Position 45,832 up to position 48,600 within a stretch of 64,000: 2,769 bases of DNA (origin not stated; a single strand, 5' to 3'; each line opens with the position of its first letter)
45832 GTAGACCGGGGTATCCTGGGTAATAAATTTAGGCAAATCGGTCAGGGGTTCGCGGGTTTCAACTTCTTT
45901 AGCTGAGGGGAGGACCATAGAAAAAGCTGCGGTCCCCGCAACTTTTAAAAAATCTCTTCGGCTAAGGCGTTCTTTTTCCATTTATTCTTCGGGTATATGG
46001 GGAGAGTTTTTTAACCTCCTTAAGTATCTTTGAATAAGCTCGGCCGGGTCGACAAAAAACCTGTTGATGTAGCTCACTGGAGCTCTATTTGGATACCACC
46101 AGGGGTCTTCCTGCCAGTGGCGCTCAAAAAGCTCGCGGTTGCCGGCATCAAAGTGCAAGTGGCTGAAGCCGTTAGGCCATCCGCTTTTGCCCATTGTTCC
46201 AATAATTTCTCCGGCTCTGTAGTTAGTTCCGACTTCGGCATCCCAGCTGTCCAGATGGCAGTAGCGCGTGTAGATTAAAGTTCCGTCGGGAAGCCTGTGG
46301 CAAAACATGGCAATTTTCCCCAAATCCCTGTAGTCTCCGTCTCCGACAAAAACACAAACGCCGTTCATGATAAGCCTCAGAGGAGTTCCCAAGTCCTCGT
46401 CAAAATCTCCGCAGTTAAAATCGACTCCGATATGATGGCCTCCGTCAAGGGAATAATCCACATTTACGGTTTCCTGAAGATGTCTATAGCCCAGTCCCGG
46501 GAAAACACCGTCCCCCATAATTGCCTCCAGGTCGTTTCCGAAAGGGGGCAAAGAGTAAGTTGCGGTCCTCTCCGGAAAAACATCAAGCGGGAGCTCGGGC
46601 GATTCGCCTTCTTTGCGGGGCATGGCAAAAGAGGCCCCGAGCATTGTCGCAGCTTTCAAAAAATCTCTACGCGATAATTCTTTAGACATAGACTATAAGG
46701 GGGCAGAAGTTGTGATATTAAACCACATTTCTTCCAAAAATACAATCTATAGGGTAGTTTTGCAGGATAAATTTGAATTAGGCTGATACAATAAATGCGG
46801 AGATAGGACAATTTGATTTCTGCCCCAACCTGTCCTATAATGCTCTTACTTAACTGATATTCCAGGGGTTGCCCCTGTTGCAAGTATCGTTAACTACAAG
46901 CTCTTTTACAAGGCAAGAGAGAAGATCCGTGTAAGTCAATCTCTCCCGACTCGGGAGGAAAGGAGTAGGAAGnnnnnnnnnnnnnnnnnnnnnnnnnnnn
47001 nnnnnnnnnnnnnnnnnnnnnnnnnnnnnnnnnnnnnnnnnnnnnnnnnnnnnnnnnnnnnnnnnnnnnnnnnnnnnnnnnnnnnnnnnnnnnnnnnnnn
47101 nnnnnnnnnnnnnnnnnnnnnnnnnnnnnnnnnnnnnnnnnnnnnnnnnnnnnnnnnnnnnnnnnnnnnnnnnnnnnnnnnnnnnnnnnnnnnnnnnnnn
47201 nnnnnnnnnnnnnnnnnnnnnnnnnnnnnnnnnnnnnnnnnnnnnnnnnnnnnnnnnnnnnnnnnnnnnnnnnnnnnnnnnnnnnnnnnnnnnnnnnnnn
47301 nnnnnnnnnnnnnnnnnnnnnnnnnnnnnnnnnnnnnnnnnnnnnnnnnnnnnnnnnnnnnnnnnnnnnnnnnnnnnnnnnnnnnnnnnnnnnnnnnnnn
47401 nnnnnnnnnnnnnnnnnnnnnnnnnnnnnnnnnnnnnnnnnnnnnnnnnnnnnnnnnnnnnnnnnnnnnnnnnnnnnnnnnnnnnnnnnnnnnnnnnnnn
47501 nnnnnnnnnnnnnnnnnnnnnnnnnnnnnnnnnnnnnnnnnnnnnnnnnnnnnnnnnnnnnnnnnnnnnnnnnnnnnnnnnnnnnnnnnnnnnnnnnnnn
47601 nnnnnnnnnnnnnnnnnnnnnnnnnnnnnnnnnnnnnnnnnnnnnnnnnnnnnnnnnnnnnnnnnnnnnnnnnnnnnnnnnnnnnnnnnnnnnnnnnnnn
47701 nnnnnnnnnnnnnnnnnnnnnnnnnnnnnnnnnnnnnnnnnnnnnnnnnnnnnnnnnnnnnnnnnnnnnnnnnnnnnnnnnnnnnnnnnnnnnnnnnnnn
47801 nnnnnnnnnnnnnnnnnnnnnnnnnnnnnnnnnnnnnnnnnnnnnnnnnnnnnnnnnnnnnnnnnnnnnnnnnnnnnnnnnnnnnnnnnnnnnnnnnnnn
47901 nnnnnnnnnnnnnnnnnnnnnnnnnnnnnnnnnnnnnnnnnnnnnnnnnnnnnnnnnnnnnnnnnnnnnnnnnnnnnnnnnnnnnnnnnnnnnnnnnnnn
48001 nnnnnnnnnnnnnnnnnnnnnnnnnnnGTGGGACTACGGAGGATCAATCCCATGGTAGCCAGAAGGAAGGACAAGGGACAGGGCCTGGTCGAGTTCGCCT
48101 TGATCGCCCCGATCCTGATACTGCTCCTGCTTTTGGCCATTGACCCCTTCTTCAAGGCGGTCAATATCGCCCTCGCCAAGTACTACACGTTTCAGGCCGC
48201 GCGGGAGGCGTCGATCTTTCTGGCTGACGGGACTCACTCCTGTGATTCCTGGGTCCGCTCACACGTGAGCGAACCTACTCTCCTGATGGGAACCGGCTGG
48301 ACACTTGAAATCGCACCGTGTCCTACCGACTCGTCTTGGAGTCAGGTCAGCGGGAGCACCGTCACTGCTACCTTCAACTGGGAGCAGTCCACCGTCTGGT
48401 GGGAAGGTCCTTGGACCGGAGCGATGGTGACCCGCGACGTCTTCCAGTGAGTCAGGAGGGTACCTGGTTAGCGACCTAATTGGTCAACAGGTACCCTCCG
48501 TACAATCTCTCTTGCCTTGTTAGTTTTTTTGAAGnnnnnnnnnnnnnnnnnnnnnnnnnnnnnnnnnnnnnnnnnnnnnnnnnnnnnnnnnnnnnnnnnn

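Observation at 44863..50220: Cluster of three twin-arginine-signal secreted cell-wall hydrolases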

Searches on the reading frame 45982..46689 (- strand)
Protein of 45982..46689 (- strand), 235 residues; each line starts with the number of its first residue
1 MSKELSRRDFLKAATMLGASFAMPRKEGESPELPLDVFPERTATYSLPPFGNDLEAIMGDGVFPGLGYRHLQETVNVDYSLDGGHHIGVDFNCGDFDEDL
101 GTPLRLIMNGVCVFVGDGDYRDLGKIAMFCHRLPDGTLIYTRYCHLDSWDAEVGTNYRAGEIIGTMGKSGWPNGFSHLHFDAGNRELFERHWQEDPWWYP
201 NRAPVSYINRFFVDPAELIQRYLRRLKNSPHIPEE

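Call 3: search_protein_families(library=pfam, proteins=[window:45982-46689:-], max_evalue=0.01)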
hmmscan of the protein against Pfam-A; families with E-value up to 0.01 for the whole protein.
window:45982-46689:- (235 aa): 2 families
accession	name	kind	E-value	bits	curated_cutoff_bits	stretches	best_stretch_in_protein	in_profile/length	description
PF01551.29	Peptidase_M23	-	5.8e-10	39.7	28.7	1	95-182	7-87/96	Peptidase family M23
PF10518.14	TAT_signal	-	0.00011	22.4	22.7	1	4-22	1-19/21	TAT (twin-arginine translocation) pathway signal sequence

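Call 6: search_protein_families(library=ncbifam, proteins=[window:45982-46689:-], max_evalue=0.1)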
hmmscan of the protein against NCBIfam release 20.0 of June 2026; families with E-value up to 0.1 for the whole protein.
window:45982-46689:- (235 aa): 7 families
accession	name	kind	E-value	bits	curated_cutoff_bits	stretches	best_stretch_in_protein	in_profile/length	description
NF052530.1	Heli_ShapePgp3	exception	8.6e-07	28.3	300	1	95-181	171-250/270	peptidoglycan metallopeptidase Pgp3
NF004799.0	PRK06148.1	subfamily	8.2e-05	20.7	1128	1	85-181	440-536/1015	hypothetical protein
NF052336.1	PdgHdaseHSB100310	equivalog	0.0001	21.8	500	1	96-182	62-141/316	peptidoglycan hydrolase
TIGR01409.1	TAT_signal_seq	domain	0.00017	21.8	16.7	1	5-22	1-18/29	twin-arginine translocation signal domain-containing protein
NF040883.1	amid_act_ActS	equivalog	0.00082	18.7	375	1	77-180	127-218/242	amidase activator ActS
NF052529.1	PG_M23_Pgp6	exception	0.0038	16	600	1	136-182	374-419/452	peptidoglycan metallopeptidase Pgp6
NF041208.1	celldiv_DipM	equivalog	0.075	12.2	740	1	101-181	329-403/419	cell division endopeptidase DipM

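Call 7: find_encoding_contigs(protein=window:45982-46689:-, flank=10000, max_places=6)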
Protein window:45982-46689:- (235 aa): 3 contigs read that carry it; 2 places shown.
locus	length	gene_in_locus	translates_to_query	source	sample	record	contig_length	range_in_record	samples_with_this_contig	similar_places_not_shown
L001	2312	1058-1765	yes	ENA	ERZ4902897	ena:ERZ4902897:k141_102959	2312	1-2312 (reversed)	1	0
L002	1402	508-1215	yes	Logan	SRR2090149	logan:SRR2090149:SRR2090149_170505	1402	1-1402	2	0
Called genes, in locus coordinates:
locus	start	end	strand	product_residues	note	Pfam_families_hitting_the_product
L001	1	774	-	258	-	?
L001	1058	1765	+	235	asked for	PF01551:Peptidase_M23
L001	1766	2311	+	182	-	?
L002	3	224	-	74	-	?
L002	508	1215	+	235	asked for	PF01551:Peptidase_M23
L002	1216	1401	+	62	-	?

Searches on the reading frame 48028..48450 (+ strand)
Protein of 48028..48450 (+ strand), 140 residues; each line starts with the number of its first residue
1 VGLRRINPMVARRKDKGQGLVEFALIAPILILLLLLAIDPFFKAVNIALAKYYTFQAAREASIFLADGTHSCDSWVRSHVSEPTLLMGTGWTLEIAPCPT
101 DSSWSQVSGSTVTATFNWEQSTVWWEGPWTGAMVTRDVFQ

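Call 3: search_protein_families(library=pfam, proteins=[window:48028-48450:+], max_evalue=0.01)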
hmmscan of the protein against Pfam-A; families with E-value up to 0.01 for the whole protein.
window:48028-48450:+ (140 aa): 1 family
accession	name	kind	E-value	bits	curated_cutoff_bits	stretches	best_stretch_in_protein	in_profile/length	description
PF07811.17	TadE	-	2e-05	25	22.9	1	17-39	1-23/43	TadE-like protein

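Call 6: search_protein_families(library=ncbifam, proteins=[window:48028-48450:+], max_evalue=0.1)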
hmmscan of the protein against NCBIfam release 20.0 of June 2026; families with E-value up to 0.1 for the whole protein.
window:48028-48450:+ (140 aa): 0 families
